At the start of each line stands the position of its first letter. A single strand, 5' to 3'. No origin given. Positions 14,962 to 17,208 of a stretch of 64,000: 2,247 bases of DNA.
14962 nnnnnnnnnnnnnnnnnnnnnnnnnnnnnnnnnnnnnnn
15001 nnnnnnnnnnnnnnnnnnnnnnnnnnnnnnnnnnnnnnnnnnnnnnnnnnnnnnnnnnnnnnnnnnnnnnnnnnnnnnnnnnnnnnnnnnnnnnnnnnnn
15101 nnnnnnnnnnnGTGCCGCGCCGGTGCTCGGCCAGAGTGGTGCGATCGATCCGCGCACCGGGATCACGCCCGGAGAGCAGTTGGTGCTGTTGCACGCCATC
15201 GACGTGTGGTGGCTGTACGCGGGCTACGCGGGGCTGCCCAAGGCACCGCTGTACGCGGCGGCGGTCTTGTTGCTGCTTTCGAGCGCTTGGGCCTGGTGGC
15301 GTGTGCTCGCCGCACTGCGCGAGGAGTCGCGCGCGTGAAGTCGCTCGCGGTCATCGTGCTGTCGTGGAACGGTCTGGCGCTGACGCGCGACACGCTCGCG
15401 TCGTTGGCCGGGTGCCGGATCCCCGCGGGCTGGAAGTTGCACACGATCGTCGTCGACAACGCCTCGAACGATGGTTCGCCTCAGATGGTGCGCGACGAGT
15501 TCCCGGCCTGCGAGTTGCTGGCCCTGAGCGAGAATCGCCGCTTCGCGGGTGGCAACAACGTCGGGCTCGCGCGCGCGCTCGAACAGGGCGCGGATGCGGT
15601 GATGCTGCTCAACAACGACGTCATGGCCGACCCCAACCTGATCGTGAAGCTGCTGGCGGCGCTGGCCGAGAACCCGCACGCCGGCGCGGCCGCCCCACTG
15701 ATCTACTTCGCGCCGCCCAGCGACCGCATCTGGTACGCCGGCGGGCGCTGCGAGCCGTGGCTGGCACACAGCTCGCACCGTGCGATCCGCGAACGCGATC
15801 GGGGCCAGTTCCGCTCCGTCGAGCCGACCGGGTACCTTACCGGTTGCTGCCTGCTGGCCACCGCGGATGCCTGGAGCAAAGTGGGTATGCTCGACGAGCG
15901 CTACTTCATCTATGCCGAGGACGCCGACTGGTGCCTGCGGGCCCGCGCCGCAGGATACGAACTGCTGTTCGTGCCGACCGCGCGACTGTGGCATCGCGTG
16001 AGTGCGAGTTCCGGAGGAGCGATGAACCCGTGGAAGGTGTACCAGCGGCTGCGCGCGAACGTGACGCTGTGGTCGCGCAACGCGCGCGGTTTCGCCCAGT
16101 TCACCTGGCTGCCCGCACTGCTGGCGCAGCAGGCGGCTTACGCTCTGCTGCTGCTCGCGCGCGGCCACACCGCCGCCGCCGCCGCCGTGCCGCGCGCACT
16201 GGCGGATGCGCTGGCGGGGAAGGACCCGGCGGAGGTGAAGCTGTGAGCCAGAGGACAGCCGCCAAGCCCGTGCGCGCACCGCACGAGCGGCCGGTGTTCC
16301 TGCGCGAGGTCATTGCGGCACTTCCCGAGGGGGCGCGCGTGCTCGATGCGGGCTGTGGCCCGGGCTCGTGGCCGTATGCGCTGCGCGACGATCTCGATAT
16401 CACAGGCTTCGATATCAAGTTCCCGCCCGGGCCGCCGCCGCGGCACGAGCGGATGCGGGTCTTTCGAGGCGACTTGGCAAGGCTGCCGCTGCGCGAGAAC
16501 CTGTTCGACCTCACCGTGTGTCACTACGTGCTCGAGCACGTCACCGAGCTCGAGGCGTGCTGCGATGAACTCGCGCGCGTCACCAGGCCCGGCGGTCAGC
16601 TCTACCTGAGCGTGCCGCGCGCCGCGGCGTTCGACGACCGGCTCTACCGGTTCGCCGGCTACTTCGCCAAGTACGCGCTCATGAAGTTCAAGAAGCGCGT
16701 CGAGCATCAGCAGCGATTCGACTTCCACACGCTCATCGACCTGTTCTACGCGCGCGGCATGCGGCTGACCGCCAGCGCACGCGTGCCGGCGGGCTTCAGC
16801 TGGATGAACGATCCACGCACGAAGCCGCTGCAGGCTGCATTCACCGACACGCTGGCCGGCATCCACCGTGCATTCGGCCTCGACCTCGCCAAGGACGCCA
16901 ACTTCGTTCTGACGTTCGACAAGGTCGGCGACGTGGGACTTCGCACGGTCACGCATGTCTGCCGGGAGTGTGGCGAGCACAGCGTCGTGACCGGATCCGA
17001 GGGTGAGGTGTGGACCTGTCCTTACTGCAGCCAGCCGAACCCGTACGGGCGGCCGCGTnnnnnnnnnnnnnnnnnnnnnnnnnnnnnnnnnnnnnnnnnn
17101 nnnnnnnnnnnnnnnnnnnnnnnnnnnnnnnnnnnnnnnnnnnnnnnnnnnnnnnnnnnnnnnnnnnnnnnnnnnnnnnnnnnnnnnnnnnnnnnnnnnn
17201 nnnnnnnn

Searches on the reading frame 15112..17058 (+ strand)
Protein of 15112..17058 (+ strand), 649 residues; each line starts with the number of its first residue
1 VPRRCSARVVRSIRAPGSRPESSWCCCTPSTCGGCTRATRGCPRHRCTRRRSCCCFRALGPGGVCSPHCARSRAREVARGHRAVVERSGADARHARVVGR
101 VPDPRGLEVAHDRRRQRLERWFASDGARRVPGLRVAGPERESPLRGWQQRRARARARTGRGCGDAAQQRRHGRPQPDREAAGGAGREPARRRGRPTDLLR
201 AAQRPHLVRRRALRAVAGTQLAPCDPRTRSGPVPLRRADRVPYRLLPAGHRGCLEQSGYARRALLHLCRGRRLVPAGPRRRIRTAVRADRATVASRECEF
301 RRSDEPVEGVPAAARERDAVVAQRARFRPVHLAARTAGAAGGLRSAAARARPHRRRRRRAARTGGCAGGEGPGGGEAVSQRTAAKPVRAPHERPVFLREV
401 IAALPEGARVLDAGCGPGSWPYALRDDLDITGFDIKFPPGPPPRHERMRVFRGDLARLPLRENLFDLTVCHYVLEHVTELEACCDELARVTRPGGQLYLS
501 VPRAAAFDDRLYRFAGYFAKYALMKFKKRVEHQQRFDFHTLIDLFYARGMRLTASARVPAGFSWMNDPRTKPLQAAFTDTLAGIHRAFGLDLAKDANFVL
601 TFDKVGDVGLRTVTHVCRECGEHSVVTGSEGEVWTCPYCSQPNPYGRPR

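Call 32: search_protein_families(library=pfam, proteins=[window:15112-17058:+], max_evalue=0.00001)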
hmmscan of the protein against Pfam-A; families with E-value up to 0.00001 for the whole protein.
window:15112-17058:+ (649 aa): 5 families
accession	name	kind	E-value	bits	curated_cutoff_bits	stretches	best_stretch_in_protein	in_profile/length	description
PF13489.12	Methyltransf_23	-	8.7e-15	55.3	27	1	396-553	8-162/164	Methyltransferase domain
PF08241.18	Methyltransf_11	-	3.5e-14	53.6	21.2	1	411-498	1-94/95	Methyltransferase domain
PF13649.12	Methyltransf_25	-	1.8e-11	45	27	1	410-495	1-97/97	Methyltransferase domain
PF13847.12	Methyltransf_31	-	6.5e-09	36.1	27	0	447-503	55-113/145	Methyltransferase domain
PF08242.18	Methyltransf_12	-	2.5e-06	28.6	30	0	411-497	1-98/98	Methyltransferase domain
